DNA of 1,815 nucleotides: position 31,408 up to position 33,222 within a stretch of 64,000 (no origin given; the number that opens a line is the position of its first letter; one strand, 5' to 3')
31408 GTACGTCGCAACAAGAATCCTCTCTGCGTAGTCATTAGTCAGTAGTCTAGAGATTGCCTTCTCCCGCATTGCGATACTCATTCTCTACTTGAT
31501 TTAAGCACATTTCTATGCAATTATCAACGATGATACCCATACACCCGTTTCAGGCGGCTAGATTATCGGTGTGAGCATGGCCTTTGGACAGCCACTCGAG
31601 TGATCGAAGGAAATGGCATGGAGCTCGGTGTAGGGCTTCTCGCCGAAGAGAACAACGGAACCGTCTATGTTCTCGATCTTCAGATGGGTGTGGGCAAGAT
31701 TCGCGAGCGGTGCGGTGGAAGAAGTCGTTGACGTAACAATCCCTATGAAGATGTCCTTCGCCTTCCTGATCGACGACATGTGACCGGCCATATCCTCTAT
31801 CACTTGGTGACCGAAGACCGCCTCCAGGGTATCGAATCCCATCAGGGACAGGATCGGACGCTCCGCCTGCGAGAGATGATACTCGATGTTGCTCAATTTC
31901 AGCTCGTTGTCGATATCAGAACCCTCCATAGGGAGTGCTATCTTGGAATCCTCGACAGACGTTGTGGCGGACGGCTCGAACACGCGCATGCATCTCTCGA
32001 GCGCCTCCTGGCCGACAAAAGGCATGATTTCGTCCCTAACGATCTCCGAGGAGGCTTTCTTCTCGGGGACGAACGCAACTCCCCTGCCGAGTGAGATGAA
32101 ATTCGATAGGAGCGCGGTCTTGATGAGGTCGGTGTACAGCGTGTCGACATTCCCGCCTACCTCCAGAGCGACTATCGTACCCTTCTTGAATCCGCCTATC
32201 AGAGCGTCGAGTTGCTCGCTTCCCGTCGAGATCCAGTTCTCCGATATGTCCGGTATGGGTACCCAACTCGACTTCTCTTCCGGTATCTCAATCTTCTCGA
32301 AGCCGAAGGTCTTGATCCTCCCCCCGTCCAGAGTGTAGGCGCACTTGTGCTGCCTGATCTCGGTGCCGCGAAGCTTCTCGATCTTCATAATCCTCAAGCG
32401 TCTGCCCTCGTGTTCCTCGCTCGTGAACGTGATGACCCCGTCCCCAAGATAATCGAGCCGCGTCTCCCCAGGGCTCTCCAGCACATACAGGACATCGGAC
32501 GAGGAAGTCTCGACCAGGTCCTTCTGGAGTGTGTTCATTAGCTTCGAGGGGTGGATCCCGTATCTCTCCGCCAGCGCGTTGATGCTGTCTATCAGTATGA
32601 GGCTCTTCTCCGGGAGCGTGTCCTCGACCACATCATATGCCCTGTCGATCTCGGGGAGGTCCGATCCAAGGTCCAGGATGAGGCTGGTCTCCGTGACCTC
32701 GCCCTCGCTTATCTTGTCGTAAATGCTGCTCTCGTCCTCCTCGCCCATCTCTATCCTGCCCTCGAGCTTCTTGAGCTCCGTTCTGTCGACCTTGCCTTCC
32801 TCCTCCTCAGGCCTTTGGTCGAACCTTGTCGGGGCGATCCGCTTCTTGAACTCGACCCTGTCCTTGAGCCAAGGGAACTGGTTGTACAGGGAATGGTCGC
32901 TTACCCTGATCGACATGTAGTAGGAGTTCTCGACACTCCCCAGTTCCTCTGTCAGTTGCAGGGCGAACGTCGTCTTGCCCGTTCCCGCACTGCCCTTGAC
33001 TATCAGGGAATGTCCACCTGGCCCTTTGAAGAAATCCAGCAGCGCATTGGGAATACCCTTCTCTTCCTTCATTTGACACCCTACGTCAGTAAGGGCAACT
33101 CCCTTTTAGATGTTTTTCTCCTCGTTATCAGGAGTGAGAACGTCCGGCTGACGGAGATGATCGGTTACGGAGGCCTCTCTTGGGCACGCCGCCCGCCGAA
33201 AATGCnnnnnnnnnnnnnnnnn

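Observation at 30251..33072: Two-domain KaiC-like ATPase followed by three tandem paralogous small wHTH genes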

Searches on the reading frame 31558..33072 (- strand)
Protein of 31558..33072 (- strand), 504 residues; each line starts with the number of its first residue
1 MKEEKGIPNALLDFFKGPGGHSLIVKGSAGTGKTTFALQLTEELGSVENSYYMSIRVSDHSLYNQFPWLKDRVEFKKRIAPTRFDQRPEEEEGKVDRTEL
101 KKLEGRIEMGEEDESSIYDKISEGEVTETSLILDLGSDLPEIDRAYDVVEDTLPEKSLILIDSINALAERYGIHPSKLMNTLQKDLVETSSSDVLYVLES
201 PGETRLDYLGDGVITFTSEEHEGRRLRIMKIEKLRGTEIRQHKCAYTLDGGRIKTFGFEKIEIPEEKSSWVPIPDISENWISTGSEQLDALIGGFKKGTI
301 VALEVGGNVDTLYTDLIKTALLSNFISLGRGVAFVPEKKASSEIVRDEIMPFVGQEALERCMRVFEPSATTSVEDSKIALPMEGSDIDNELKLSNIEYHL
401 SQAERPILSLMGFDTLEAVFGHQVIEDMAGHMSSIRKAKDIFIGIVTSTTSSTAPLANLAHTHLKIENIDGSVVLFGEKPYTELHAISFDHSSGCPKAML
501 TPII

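Call 3: search_protein_families(library=pfam, proteins=[window:31558-33072:-], max_evalue=0.1)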
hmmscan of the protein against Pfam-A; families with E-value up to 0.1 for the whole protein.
window:31558-33072:- (504 aa): 18 families
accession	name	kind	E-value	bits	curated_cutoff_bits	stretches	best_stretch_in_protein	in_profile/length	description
PF07088.17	GvpD_P-loop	-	2.5e-16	60.5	24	1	13-230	3-187/189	GvpD gas vesicle protein, P-loop domain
PF20440.3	GvpD_bR2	-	2.4e-11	44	27.9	1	270-503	2-253/254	GvpD basic region 2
PF06745.19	ATPase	-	1.4e-10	41.3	26.6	2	206-253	177-224/231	KaiC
PF13191.12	AAA_16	-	0.0023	18.9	32.6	1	11-96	12-103/167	AAA ATPase domain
PF23442.1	DUF7125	-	0.0039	16.8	29.1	1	127-199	71-141/207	Family of unknown function (DUF7125)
PF05729.18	NACHT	-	0.009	16.3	26.7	0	23-45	3-25/167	NACHT domain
PF13238.12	AAA_18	-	0.0091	16.9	29.4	1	24-83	2-46/128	AAA domain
PF13401.12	AAA_22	-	0.016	16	27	1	22-56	7-40/130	AAA domain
PF00004.35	AAA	-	0.017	16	21.2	0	24-58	2-32/131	ATPase family associated with various cellular activities (AAA)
PF01078.27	Mg_chelatase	-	0.018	14.9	20.3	1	19-51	21-53/207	Magnesium chelatase, subunit ChlI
PF09848.15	SLFN-g3_helicase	-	0.018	14.7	24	1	23-49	4-30/354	Schlafen group 3, DNA/RNA helicase domain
PF03796.21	DnaB_C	-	0.021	14.7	27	0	23-77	22-78/255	DnaB-like helicase C terminal domain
PF01637.24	ATPase_2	-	0.027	14.7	33.2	1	23-107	23-79/225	ATPase domain predominantly from Archaea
PF06068.19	TIP49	-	0.031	13.9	23.8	1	19-49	49-77/347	TIP49 P-loop domain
PF25199.1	nSTAND_NTPase5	-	0.046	14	34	1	19-50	40-70/145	Novel STAND NTPase 5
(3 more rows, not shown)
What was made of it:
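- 31558..33072 (-): GvpD-family two-domain RecA/KaiC-like ATPase, 504 aa. The N-domain has an intact Walker A and Walker B. The C-domain has lost the P-loop. Residues ~67-126 form an acidic, predicted-disordered insert containing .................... Pfam GvpD_P-loop scores 60.5 bits (cut-off 24) and GvpD_bR2 scores 44 bits (cut-off 27.9) (call 3).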

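Call 4: search_protein_families(library=ncbifam, proteins=[window:31558-33072:-], max_evalue=0.1)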
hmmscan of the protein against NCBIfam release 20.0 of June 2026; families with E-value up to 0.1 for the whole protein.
window:31558-33072:- (504 aa): 6 families
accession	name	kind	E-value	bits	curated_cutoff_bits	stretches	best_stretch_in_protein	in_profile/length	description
NF006799.0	PRK09302.1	equivalog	3.5e-08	32.4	408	1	207-312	190-285/515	circadian clock protein KaiC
TIGR03880.1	KaiC_arch_3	hypoth_equivalog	0.00066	19.3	249.45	1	20-65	16-62/224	KaiC domain-containing protein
TIGR02655.1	circ_KaiC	equivalog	0.00066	18.4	546.25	1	211-313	184-279/484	circadian clock protein KaiC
TIGR03881.1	KaiC_arch_4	hypoth_equivalog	0.0014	18.4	247.8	1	18-240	19-212/231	KaiC domain-containing protein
NF001679.0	PRK00440.1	equivalog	0.032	13.3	303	1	11-46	30-66/322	replication factor C small subunit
NF004723.0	PRK06067.1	subfamily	0.093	12.2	194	0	156-240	130-218/243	flagellar accessory protein FlaH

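Call 7: find_homologous_proteins(query=window:31558-33072:-)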
Query window:31558-33072:- (504 aa): 531 proteins with E <= 0.001 among 8000 candidates; the best 120 are listed.
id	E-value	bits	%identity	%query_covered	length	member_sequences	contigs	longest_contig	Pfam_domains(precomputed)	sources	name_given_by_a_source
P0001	0.0e+0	1092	98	100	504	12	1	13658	PF06745.20,PF07088.17,PF23442.2,PF20440.4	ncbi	-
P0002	0.0e+0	1044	93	100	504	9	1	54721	PF06745.20,PF07088.17,PF23442.2,PF20440.4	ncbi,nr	ncbi:MAG: hypothetical protein LN415_02735 [Candidatus Thermoplasmatota archaeon]|nr:hypothetical pr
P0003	0.0e+0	1038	93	100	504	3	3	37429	PF06745.20,PF07088.17,PF23442.2,PF20440.4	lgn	-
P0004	0.0e+0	1019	90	100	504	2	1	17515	PF06745.20,PF07088.17,PF23442.2,PF20440.4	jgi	jgi:KaiC/GvpD/RAD55 family RecA-like ATPase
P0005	0.0e+0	1019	90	100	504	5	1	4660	PF06745.20,PF07088.17,PF23442.2,PF20440.4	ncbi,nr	ncbi:MAG: hypothetical protein KAU99_02025 [Thermoplasmata archaeon]|nr:hypothetical protein [Thermo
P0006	1.0e-295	999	88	100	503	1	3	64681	PF06745.20,PF07088.17,PF23442.2,PF20440.4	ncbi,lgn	ncbi:MAG: gas vesicle protein GvpD P-loop domain-containing protein [Thermoplasmata archaeon]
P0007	1.8e-288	975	86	100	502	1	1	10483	PF06745.20,PF07088.17,PF23442.2,PF20440.4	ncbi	ncbi:MAG: gas vesicle protein GvpD P-loop domain-containing protein [Thermoplasmata archaeon]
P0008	1.4e-282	956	84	100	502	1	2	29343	PF06745.20,PF07088.17,PF23442.2,PF20440.4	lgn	-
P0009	6.0e-271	917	83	100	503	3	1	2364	PF06745.20,PF07088.17,PF23442.2,PF20440.4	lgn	-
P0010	3.7e-269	911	80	99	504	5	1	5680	PF06745.20,PF07088.17,PF20440.4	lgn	-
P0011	5.5e-189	647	57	100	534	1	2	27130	PF06745.20,PF07088.17,PF23442.2,PF20440.4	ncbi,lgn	-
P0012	2.0e-186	638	56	100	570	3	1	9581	PF06745.20,PF07088.17,PF23442.2,PF20440.4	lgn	-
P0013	2.0e-185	635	55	100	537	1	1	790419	PF06745.20,PF07088.17,PF20440.4,PF13401.13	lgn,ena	-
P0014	2.0e-184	632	55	100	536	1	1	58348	PF06745.20,PF07088.17,PF23442.2,PF20440.4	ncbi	-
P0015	4.8e-184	631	55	100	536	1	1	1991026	PF06745.20,PF07088.17,PF20440.4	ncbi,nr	ncbi:MAG: hypothetical protein JSV43_06925 [Methanobacteriota archaeon]|nr:MAG: hypothetical protein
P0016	6.1e-184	630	56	100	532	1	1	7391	PF06745.20,PF07088.17,PF23442.2,PF20440.4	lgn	-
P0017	4.4e-183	627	55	99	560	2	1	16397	PF06745.20,PF07088.17,PF20440.4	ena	-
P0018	5.5e-183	627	56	100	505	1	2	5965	PF06745.20,PF07088.17,PF23442.2,PF20440.4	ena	-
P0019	1.2e-181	623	56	100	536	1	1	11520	PF06745.20,PF07088.17,PF23442.2,PF20440.4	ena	-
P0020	2.1e-181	622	56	100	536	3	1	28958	PF06745.20,PF07088.17,PF23442.2,PF20440.4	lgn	-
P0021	2.6e-181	622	54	100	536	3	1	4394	PF06745.20,PF07088.17,PF20440.4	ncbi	-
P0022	5.6e-181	621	53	100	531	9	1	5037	PF06745.20,PF07088.17,PF20440.4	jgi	-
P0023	6.6e-181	620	54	100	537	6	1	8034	PF06745.20,PF07088.17,PF20440.4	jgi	jgi:KaiC/GvpD/RAD55 family RecA-like ATPase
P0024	4.2e-180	618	54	100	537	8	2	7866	PF06745.20,PF07088.17,PF20440.4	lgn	-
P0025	4.4e-180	618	53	100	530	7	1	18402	PF06745.20,PF07088.17,PF20440.4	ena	-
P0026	4.5e-180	618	55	100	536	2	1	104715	PF06745.20,PF07088.17,PF23442.2,PF20440.4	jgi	jgi:KaiC/GvpD/RAD55 family RecA-like ATPase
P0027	2.3e-179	615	53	100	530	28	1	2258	PF06745.20,PF07088.17,PF20440.4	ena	-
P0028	5.0e-179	614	56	100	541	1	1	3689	PF06745.20,PF07088.17,PF23442.2,PF20440.4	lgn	-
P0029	1.2e-178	613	54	99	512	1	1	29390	PF06745.20,PF07088.17,PF23442.2,PF20440.4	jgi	jgi:KaiC/GvpD/RAD55 family RecA-like ATPase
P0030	2.4e-178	612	53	100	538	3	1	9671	PF06745.20,PF07088.17,PF20440.4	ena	-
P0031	4.5e-178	611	53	100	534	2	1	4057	PF06745.20,PF07088.17,PF20440.4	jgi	-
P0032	9.2e-178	610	54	100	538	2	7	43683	PF06745.20,PF07088.17,PF20440.4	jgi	jgi:KaiC/GvpD/RAD55 family RecA-like ATPase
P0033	1.4e-177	609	54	100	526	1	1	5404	PF06745.20,PF07088.17,PF20440.4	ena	-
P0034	2.2e-177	609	52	100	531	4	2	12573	PF06745.20,PF07088.17,PF20440.4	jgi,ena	-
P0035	2.2e-177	609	54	100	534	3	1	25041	PF06745.20,PF07088.17,PF23442.2,PF20440.4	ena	-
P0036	1.0e-176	607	56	99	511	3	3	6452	PF06745.20,PF07088.17,PF23442.2,PF20440.4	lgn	-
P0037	1.3e-176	606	53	100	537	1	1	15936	PF06745.20,PF07088.17,PF20440.4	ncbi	-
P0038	1.6e-176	606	55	100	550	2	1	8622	PF06745.20,PF07088.17,PF23442.2,PF20440.4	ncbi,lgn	-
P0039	2.0e-176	606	54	99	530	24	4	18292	PF06745.20,PF07088.17,PF20440.4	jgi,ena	-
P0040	2.2e-176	605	54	99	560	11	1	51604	PF06745.20,PF07088.17,PF20440.4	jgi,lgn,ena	-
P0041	2.3e-176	605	56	100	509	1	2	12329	PF06745.20,PF07088.17,PF23442.2,PF20440.4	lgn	-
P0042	3.1e-176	605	53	100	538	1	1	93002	PF06745.20,PF07088.17,PF20440.4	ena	-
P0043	5.9e-176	604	53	100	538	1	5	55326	PF06745.20,PF07088.17,PF20440.4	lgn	-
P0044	6.6e-176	604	53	100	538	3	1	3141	PF06745.20,PF07088.17,PF20440.4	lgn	-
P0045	8.1e-176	604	53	100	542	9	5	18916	PF06745.20,PF07088.17,PF20440.4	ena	-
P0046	2.0e-175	602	53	99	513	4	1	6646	PF06745.20,PF07088.17,PF05729.19,PF20440.4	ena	-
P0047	3.1e-175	602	55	100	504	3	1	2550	PF06745.20,PF07088.17,PF23442.2,PF20440.4,PF13191.13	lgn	-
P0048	4.2e-175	601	52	100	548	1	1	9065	PF06745.20,PF07088.17,PF20440.4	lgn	-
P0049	6.3e-175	601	52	99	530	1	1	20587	PF06745.20,PF07088.17,PF20440.4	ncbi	-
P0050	1.0e-174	600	52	100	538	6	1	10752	PF06745.20,PF07088.17,PF20440.4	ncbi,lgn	-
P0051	1.3e-174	599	55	100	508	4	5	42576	PF06745.20,PF07088.17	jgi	-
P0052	1.6e-174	599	55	100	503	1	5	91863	PF06745.20,PF07088.17,PF23442.2,PF20440.4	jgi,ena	-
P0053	2.3e-174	599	53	100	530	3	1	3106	PF06745.20,PF07088.17,PF20440.4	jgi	-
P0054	2.6e-174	599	56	100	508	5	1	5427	PF06745.20,PF07088.17,PF23442.2,PF20440.4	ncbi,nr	ncbi:MAG TPA: gas vesicle protein GvpD P-loop domain-containing protein [Thermoplasmata archaeon]|nr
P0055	2.9e-174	598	53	100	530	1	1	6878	PF06745.20,PF07088.17,PF20440.4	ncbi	-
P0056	5.0e-174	598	55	100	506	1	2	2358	PF06745.20,PF07088.17,PF23442.2,PF20440.4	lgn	-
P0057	6.6e-174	597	51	100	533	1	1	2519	PF06745.20,PF07088.17,PF20440.4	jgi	jgi:KaiC/GvpD/RAD55 family RecA-like ATPase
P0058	5.2e-173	594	55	100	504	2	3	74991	PF06745.20,PF07088.17,PF23442.2,PF20440.4,PF13191.13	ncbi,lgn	-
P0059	6.8e-173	594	54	99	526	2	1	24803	PF06745.20,PF07088.17,PF23442.2,PF20440.4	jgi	jgi:KaiC/GvpD/RAD55 family RecA-like ATPase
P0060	1.1e-172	593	55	100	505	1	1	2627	PF06745.20,PF07088.17,PF23442.2,PF20440.4,PF13191.13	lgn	-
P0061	1.2e-172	593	51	100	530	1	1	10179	PF06745.20,PF07088.17,PF20440.4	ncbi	-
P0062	1.7e-172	593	53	99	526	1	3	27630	PF06745.20,PF07088.17,PF20440.4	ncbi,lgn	ncbi:MAG: gas vesicle protein GvpD P-loop domain-containing protein [Thermoplasmata archaeon]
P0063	1.8e-172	592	53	99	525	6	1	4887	PF06745.20,PF07088.17,PF23442.2,PF20440.4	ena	-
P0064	2.0e-172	592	52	99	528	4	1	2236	PF06745.20,PF07088.17,PF20440.4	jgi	-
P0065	2.3e-172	592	53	98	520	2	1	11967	PF06745.20,PF07088.17,PF20440.4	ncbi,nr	ncbi:MAG: hypothetical protein A3K65_00635 [Euryarchaeota archaeon RBG_16_68_12]|nr:MAG: hypothetica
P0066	2.7e-172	592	55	100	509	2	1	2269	PF06745.20,PF07088.17,PF23442.2,PF20440.4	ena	-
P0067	3.2e-172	592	54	99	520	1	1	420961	PF06745.20,PF07088.17,PF23442.2,PF20440.4,PF00004.36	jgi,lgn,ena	-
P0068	3.3e-172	592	54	100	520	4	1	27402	PF06745.20,PF07088.17,PF23442.2,PF20440.4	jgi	-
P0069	3.5e-172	592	57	100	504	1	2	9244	PF06745.20,PF07088.17,PF23442.2,PF20440.4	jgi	jgi:KaiC/GvpD/RAD55 family RecA-like ATPase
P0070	4.4e-172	591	55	100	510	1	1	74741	PF06745.20,PF07088.17,PF23442.2,PF20440.4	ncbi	-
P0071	5.1e-172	591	53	99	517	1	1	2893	PF06745.20,PF07088.17,PF23442.2,PF20440.4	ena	-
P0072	7.4e-172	590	55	100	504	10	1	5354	PF06745.20,PF07088.17,PF23442.2,PF20440.4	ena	-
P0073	1.8e-171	589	55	100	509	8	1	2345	PF06745.20,PF07088.17,PF23442.2,PF20440.4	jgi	-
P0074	3.5e-171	588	52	100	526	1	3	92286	PF06745.20,PF07088.17,PF23442.2,PF20440.4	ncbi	-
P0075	3.5e-171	588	54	99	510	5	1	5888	PF06745.20,PF07088.17,PF23442.2,PF20440.4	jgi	jgi:KaiC/GvpD/RAD55 family RecA-like ATPase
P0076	5.4e-171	588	52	99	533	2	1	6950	PF06745.20,PF07088.17,PF20440.4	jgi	-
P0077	8.8e-171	587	54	99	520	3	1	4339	PF06745.20,PF07088.17,PF23442.2,PF20440.4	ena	-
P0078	2.3e-170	586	50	100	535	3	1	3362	PF06745.20,PF07088.17,PF23442.2,PF20440.4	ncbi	-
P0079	3.1e-170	585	53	99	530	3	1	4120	PF06745.20,PF07088.17,PF23442.2,PF20440.4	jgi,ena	-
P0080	3.2e-170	585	55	100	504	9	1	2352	PF06745.20,PF07088.17,PF23442.2,PF20440.4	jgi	-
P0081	1.1e-169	583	55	99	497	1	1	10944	PF06745.20,PF07088.17,PF20440.4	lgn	-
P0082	2.7e-168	579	51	100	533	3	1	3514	PF06745.20,PF07088.17,PF20440.4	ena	-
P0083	2.8e-168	579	54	100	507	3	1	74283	PF06745.20,PF07088.17,PF23442.2,PF20440.4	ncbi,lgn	-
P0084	4.5e-168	578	54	100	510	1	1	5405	PF06745.20,PF07088.17,PF23442.2,PF20440.4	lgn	-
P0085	3.9e-167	575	52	100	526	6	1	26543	PF06745.20,PF07088.17,PF20440.4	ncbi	ncbi:MAG: gas vesicle protein GvpD P-loop domain-containing protein [Thermoplasmata archaeon]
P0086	1.2e-166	573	53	100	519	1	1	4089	PF06745.20,PF07088.17,PF23442.2,PF20440.4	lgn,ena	-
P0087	2.9e-166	572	53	100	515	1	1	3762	PF06745.20,PF07088.17,PF23442.2,PF20440.4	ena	-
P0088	3.0e-166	572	51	99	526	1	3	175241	PF06745.20,PF07088.17,PF23442.2,PF20440.4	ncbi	-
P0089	5.3e-166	571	50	100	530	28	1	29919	PF06745.20,PF07088.17,PF20440.4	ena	-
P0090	5.5e-166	571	52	96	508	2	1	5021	PF06745.20,PF07088.17,PF20440.4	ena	-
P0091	6.0e-165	568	50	100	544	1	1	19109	PF06745.20,PF07088.17,PF23442.2,PF20440.4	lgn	-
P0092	9.2e-163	560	52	96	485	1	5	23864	PF06745.20,PF07088.17,PF23442.2,PF20440.4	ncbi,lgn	-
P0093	5.1e-162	558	52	99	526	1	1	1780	PF06745.20,PF07088.17,PF20440.4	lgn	-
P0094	5.4e-162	558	52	99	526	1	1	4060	PF06745.20,PF07088.17,PF23442.2,PF20440.4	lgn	-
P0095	6.4e-162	558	51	99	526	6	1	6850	PF06745.20,PF07088.17,PF23442.2,PF20440.4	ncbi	-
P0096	8.5e-162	557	52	100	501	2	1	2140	PF06745.20,PF07088.17,PF23442.2,PF20440.4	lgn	-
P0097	2.1e-161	556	51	99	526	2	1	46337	PF06745.20,PF07088.17,PF20440.4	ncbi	-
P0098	2.2e-161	556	52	99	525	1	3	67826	PF06745.20,PF07088.17,PF20440.4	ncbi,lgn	-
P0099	3.2e-161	555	50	100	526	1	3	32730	PF06745.20,PF07088.17,PF23442.2,PF20440.4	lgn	-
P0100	5.0e-161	555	52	100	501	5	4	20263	PF06745.20,PF07088.17,PF23442.2,PF20440.4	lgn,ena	-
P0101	8.7e-161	554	52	99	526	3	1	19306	PF06745.20,PF07088.17,PF23442.2,PF20440.4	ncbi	-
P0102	2.6e-160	552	52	98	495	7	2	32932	PF06745.20,PF07088.17,PF23442.2,PF20440.4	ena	-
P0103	8.2e-160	551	49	99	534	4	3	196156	PF06745.20,PF07088.17,PF23442.2,PF20440.4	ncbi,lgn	-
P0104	1.2e-159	550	52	99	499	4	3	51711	PF06745.20,PF07088.17,PF23442.2,PF20440.4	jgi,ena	-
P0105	5.8e-159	548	52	96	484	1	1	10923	PF06745.20,PF07088.17,PF23442.2,PF20440.4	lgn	-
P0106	1.1e-158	547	52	99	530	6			PF06745.20,PF07088.17,PF20440.4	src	-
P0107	1.3e-158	547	49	100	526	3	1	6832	PF06745.20,PF07088.17,PF20440.4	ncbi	-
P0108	1.6e-158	547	51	100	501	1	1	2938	PF06745.20,PF07088.17,PF23442.2,PF20440.4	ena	-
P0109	2.0e-158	546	51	100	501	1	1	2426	PF06745.20,PF07088.17,PF23442.2,PF20440.4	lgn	-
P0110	2.7e-158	546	52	100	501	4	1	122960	PF06745.20,PF07088.17,PF23442.2,PF20440.4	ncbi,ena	-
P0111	3.2e-158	546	51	100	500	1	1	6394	PF06745.20,PF07088.17,PF23442.2,PF20440.4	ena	-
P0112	5.4e-158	545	51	100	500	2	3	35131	PF06745.20,PF07088.17,PF23442.2,PF20440.4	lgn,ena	-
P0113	1.9e-157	543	51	100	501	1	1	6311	PF06745.20,PF07088.17,PF23442.2,PF20440.4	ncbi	-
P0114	2.5e-157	543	51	100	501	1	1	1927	PF06745.20,PF07088.17,PF23442.2,PF20440.4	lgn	-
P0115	2.5e-157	543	51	99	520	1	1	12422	PF06745.20,PF07088.17,PF20440.4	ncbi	-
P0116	2.6e-157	543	50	99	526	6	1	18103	PF06745.20,PF07088.17,PF23442.2,PF20440.4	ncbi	ncbi:MAG: gas vesicle protein GvpD P-loop domain-containing protein [Thermoplasmata archaeon]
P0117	4.1e-157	542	52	100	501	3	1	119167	PF06745.20,PF07088.17,PF23442.2,PF20440.4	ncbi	-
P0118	4.1e-157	542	50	100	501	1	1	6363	PF06745.20,PF07088.17,PF23442.2,PF20440.4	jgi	jgi:KaiC/GvpD/RAD55 family RecA-like ATPase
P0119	4.4e-157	542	51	100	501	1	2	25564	PF06745.20,PF07088.17,PF23442.2,PF20440.4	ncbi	-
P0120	4.4e-157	542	50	100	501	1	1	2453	PF06745.20,PF07088.17,PF23442.2,PF20440.4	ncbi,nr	ncbi:MAG TPA: gas vesicle protein GvpD P-loop domain-containing protein [Thermoplasmata archaeon]|nr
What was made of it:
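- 31558..33072 (-): There are 531+ homologues, mostly Thermoplasmata (call 7).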

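Call 10: find_related_loci(query=A2, collection=genome_contigs, flank=10000)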
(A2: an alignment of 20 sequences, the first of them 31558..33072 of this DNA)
Query A2 (504 aa) in genome_contigs; peptide patterns used: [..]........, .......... (x = any residue, [..] = any of these).
600 stretches matched a pattern (row limit reached: there are more); 45 encode a relative of the query (tblastn E <= 1e-3); 45 distinct loci.
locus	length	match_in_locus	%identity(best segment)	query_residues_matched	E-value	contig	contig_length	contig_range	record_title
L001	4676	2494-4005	93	1-504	0e+0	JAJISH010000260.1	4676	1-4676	MAG: Thermoplasmatota archaeon isolate bin211 bin211_SWQ.59.16-18_bin.28.orig_260, whole genome shotgun sequence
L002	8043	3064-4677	52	1-504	0e+0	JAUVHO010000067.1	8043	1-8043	MAG: Methanomassiliicoccales archaeon isolate CSMAG_404 CSMAG_404_k141_1814171_length_8043_cov_11.0000, whole genome sho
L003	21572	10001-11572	54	4-497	4e-180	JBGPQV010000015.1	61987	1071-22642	MAG: Thermoplasmata archaeon isolate OBJ1_062018_150_24 k141_1103281_length_61987_cov_14.9967, whole genome shotgun sequ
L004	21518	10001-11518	52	1-504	2e-172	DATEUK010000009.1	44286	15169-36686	MAG TPA_asm: Thermoplasmata archaeon isolate SMAG_U8339 k141_8392, whole genome shotgun sequence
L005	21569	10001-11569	52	5-504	3e-170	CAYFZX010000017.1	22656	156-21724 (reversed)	MAG TPA_asm: uncultured Methanomassiliicoccales archaeon isolate ERP108616_co2_132 genome assembly, contig: NODE_3226_le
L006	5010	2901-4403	51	1-504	1e-167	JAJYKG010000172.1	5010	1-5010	MAG: Thermoplasmata archaeon isolate DBS2-1.bin2 NODE_34826_length_5010_cov_0.965595, whole genome shotgun sequence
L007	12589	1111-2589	51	7-504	1e-160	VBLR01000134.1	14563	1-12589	MAG: Methanobacteriota archaeon isolate EA_2 14_0903_05_30cm_scaffold_3464, whole genome shotgun sequence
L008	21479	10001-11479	49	7-504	4e-156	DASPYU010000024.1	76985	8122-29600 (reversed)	MAG TPA_asm: Thermoplasmata archaeon isolate SMAG_U11601 k141_2400558, whole genome shotgun sequence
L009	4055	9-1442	48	19-504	6e-143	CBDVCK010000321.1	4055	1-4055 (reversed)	MAG TPA_asm: uncultured Thermoplasmata archaeon isolate SRR22302367_concoct_124 genome assembly, contig: ERZ26661968.204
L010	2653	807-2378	40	7-504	5e-125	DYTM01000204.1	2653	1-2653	MAG TPA_asm: Methanomassiliicoccus sp. isolate DR5_59_6 Afr_mines_DR5_7013_length_2653_cov_2_550423, whole genome shotgu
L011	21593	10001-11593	37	2-504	2e-111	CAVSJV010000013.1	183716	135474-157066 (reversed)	MAG: Methanomassiliicoccaceae archaeon isolate MFD02416.bin.2.149 genome assembly, contig: contig_79654, whole genome sh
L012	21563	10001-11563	37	7-499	2e-111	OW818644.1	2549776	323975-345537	metagenome genome assembly, chromosome: 1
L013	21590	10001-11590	37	2-504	3e-108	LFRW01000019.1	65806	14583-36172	MAG: Methanomicrobia archaeon DTU008 scaffold9730, whole genome shotgun sequence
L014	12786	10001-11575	36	7-504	6e-107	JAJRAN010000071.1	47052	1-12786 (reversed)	MAG: Methanomassiliicoccales archaeon isolate OWC_0013 OWC_0013_k121_36418537, whole genome shotgun sequence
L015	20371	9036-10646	33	7-504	3e-95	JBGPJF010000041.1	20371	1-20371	MAG: Thermoplasmata archaeon isolate OBJ_0618_7090110_316 k141_10197552_length_20371_cov_21.7287, whole genome shotgun s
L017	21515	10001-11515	35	1-504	2e-83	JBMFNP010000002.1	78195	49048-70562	MAG: Thermoplasmata archaeon isolate KM4338-14 NODE_2_length_78195_cov_17.552779, whole genome shotgun sequence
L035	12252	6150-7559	28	2-490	3e-47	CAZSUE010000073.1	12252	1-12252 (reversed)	MAG TPA_asm: uncultured archaeon isolate SRP141376_co2_2 genome assembly, contig: NODE_10035_length_12252_cov_3.910880,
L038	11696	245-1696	24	7-504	6e-34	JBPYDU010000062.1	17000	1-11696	MAG: Candidatus Nitrosopolaris sp. isolate Bin.022.fastaField_forest_FP2 k127_9364622, whole genome shotgun sequence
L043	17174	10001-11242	24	21-487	8e-27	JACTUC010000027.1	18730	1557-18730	MAG: Candidatus Methanomethyliaceae archaeon isolate SPRUCE.2016.3.metabat2.33 SPRUCE.2016.3_scaffold_2242, whole genome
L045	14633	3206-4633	23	7-496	2e-26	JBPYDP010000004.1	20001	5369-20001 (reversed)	MAG: Candidatus Nitrosopolaris sp. isolate Bin.009.fastaField_forest_FP2 k127_11368374, whole genome shotgun sequence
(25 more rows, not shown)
